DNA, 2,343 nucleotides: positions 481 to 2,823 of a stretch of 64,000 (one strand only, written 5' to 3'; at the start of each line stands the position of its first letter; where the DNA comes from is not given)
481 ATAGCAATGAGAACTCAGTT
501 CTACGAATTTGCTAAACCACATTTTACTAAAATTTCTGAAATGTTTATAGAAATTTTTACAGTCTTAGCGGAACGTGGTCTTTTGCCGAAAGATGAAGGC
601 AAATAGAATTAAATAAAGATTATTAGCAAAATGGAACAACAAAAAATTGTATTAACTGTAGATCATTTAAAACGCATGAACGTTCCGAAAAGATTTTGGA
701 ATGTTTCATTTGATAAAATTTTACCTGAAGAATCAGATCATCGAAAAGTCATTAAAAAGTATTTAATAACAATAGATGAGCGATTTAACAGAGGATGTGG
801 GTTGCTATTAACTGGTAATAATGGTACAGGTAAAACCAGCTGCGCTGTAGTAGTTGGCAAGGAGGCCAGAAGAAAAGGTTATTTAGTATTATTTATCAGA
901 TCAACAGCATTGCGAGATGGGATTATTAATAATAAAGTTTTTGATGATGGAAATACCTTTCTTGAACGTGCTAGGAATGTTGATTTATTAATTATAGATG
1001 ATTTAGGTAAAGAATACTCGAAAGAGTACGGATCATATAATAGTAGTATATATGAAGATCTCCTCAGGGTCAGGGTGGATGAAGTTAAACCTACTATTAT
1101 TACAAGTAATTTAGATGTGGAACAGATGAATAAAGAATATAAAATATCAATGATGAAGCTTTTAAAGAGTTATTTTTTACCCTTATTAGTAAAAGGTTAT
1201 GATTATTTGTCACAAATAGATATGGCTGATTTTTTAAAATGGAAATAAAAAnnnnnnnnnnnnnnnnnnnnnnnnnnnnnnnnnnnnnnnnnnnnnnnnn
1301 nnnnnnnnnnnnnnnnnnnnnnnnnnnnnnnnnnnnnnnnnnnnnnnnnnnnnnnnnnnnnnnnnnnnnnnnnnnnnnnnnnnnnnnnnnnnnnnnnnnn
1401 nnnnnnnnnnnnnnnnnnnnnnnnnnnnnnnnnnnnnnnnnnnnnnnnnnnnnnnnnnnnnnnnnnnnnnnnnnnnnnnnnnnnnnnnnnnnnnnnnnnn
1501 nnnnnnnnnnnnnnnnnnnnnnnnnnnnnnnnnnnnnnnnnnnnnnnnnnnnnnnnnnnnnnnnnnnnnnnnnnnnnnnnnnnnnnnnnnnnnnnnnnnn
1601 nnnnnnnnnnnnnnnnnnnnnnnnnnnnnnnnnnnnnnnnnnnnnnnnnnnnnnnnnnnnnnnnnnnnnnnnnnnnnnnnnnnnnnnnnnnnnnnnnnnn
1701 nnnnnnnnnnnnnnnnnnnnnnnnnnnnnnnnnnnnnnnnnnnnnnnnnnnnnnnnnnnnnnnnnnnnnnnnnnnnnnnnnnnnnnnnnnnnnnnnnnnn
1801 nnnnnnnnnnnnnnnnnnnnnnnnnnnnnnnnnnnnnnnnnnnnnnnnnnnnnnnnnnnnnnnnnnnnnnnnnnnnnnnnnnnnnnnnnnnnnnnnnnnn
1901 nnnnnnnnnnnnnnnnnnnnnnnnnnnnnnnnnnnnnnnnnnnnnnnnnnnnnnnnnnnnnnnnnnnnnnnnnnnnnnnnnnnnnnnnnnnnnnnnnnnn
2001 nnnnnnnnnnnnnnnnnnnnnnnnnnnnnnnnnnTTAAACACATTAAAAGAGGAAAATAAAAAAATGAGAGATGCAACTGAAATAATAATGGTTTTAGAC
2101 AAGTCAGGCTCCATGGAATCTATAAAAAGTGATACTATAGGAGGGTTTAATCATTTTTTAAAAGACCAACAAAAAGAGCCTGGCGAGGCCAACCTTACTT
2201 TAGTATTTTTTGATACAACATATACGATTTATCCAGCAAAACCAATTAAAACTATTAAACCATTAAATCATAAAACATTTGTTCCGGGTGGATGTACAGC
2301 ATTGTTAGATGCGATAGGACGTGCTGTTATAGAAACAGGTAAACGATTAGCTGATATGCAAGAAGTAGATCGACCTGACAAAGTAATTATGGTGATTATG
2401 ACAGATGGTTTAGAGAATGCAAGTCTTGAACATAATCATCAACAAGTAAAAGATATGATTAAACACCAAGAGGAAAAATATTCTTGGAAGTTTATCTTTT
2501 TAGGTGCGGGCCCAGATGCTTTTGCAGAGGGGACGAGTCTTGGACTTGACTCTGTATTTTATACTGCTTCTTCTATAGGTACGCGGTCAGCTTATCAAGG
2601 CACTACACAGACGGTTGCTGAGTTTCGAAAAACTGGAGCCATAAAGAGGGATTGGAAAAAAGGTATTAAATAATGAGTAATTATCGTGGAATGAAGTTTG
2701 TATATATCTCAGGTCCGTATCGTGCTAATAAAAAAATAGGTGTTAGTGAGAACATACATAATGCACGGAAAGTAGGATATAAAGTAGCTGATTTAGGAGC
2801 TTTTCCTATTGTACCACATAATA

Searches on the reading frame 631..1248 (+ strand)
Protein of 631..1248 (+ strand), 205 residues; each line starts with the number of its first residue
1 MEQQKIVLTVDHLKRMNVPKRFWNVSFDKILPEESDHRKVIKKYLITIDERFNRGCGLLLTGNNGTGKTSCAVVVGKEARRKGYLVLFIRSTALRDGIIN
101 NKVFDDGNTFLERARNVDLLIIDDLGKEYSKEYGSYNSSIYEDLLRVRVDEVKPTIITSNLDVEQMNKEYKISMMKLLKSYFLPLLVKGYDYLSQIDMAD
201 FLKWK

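Call 54: find_encoding_contigs(protein=window:631-1248:+, flank=10000, max_places=8)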
Protein window:631-1248:+ (205 aa): 5 contigs read that carry it; 2 places shown.
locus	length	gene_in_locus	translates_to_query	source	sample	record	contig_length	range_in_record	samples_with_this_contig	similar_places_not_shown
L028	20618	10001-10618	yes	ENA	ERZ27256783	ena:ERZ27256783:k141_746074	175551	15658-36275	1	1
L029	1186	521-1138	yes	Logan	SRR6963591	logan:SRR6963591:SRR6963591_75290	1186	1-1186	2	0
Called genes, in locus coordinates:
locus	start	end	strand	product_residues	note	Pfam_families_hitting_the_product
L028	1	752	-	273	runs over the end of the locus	-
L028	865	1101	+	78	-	-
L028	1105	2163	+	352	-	PF09414:RNA_ligase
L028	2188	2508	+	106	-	-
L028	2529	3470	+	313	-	-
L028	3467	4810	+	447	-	PF02511:Thy1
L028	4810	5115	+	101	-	PF01541:GIY-YIG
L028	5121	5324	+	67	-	-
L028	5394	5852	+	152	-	-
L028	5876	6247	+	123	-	PF07282:Cas12f1-like_TNB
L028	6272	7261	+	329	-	-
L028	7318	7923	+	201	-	-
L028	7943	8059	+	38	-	-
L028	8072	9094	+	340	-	PF13730:HTH_36 (weak)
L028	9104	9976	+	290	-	-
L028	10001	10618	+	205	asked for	PF01695:IstB_IS21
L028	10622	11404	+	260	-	-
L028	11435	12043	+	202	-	-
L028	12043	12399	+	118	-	PF14359:DUF4406, PF24963:DUF7768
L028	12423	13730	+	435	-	PF03796:DnaB_C, PF13481:AAA_25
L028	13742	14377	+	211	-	-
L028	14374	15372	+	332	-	PF01751:Toprim, PF13155:Toprim_2, PF13662:Toprim_4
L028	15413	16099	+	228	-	-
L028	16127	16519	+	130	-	PF02675:AdoMet_dc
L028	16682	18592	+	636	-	PF00176:SNF2-rel_dom, PF04851:ResIII (weak), PF00176:SNF2-rel_dom, PF00271:Helicase_C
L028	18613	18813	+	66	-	-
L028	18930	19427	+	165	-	-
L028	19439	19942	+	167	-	PF02357:NusG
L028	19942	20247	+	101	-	-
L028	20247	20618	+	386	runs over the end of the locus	PF00154:RecA_N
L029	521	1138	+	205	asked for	PF01695:IstB_IS21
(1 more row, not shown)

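Call 56: search_protein_families(library=pfam, proteins=[L028:8072-9094:+, L028:9104-9976:+, window:631-1248:+, L028:7318-7923:+], max_evalue=0.05)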
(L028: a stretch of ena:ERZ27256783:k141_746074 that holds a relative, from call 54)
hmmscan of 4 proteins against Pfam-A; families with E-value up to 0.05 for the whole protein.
L028:8072-9094:+ (340 aa): 2 families
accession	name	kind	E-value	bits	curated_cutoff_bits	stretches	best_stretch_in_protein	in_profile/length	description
PF13730.12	HTH_36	-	2e-07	31.1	25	1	33-86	3-55/55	Helix-turn-helix domain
PF00392.27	GntR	-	0.0032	17.5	27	1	60-91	29-59/64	Bacterial regulatory proteins, gntR family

L028:9104-9976:+ (290 aa): 4 families
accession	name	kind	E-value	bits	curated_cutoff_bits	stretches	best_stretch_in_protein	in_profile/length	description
PF06390.17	NESP55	-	6.1e-05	23.2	35.4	1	91-138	108-155/261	Neuroendocrine-specific golgi protein P55 (NESP55)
PF25579.1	TPR_TRIP12_N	-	0.00049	20.6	33.7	1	95-197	33-130/223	E3 ubiquitin-protein ligase TRIP12-like, TPR repeats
PF05887.16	Trypan_PARP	-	0.00055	20.4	100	1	98-134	68-104/134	Procyclic acidic repetitive protein (PARP)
PF02724.19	CDC45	-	0.022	13.5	34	1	61-137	89-165/624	CDC45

window:631-1248:+ (205 aa): 8 families
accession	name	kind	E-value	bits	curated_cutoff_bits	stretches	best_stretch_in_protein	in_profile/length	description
PF01695.23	IstB_IS21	-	5.5e-11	42.8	24.1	1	53-167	90-200/238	IstB-like ATP binding protein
PF00004.35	AAA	-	6.2e-05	23.9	21.2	1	58-147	1-91/131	ATPase family associated with various cellular activities (AAA)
PF00308.24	Bac_DnaA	-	0.00012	22.7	23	1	57-132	36-113/162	Bacterial DnaA ATPAse domain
PF20720.3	nSTAND3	-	0.00021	21.4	27.2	1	58-170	20-121/155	Novel STAND NTPase 3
PF01583.26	APS_kinase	-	0.0042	17.6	21.1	1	54-107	1-54/152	Adenylylsulphate kinase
PF00158.32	Sigma54_activat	-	0.0043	17.2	20.2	1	39-104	6-71/168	Sigma-54 interaction domain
PF12775.13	AAA_7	-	0.006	16.6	25.8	1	48-93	26-71/181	P-loop containing dynein motor region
PF13191.12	AAA_16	-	0.007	17.3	32.6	1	54-90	21-59/167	AAA ATPase domain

L028:7318-7923:+ (201 aa): 1 family
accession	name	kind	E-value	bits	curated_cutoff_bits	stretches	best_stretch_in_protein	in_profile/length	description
PF16895.10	DUF5085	-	0.015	16.2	30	0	129-190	17-77/141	Domain of unknown function (DUF5085)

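Call 58: search_protein_families(library=phrogs, proteins=[L028:8072-9094:+, L028:9104-9976:+, window:631-1248:+, L028:7318-7923:+, L028:6272-7261:+], max_evalue=0.001)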
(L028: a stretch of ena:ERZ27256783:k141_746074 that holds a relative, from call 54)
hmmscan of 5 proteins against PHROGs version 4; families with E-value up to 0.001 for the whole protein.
L028:8072-9094:+ (340 aa): 6 families
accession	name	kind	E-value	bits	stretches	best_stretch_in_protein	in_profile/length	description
phrog_270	-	DNA, RNA and nucleotide metabolism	1.4e-08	35.6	1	30-168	42-162/383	replication initiation protein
phrog_428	-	DNA, RNA and nucleotide metabolism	2.8e-06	27.7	1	19-189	89-241/455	replication initiation protein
phrog_1032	-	DNA, RNA and nucleotide metabolism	2e-05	25.7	1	48-134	30-129/281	replication initiation protein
phrog_186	-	DNA, RNA and nucleotide metabolism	4.3e-05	24.3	1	19-183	21-174/308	DnaD-like helicase loader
phrog_678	-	DNA, RNA and nucleotide metabolism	0.00021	22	1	53-176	83-215/346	replication initiation O-like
phrog_391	-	DNA, RNA and nucleotide metabolism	0.00025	21.8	1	44-175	26-167/298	replication initiation O-like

L028:9104-9976:+ (290 aa): 1 family
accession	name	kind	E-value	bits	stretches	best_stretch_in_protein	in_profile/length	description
phrog_7187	-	unknown function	0.00015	22.2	1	99-136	387-428/527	-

window:631-1248:+ (205 aa): 7 families
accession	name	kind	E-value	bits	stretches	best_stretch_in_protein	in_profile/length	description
phrog_50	-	DNA, RNA and nucleotide metabolism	1.2e-32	114.8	1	12-170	324-485/570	DnaC-like helicase loader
phrog_3277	-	DNA, RNA and nucleotide metabolism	2.2e-16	61.1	1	53-171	8-129/168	DnaC-like helicase loader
phrog_2376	-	other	3.6e-07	30.8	1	38-133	58-143/363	ATPase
phrog_15321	-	unknown function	3.2e-06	28.3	1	116-175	7-69/93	-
phrog_27475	-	unknown function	2.6e-05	23.9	1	54-170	441-554/599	-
phrog_26922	-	DNA, RNA and nucleotide metabolism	3e-05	25.5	1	115-168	10-60/92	DnaC-like helicase loader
phrog_168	-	DNA, RNA and nucleotide metabolism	0.00082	20.1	0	30-86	24-72/314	clamp loader of DNA polymerase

L028:7318-7923:+ (201 aa): 0 families

L028:6272-7261:+ (329 aa): 0 families

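Call 71: find_homologous_proteins(query=L028:8072-9094:+, max_evalue=0.00001)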
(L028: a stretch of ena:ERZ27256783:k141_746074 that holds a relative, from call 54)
Query L028:8072-9094:+ (340 aa): 1 proteins with E <= 0.00001 among 1406 candidates.
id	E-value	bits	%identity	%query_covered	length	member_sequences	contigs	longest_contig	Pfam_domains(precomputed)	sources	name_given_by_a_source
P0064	1.1e-226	769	100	100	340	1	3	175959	PF13730.13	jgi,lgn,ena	-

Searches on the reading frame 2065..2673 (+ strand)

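Call 56: search_protein_families(library=pfam, proteins=[window:2065-2673:+], max_evalue=0.05)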
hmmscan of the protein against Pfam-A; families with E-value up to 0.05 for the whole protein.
window:2065-2673:+ (202 aa): 3 families
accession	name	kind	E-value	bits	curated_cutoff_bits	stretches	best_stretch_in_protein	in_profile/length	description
PF05762.20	VWA_CoxE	-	0.002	18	26.4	0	98-132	140-176/222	VWA domain containing CoxE-like protein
PF13519.12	VWA_2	-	0.027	15.5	27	0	7-115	1-106/107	von Willebrand factor type A domain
PF00092.34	VWA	-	0.032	14.9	23.8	0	7-130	2-129/174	von Willebrand factor type A domain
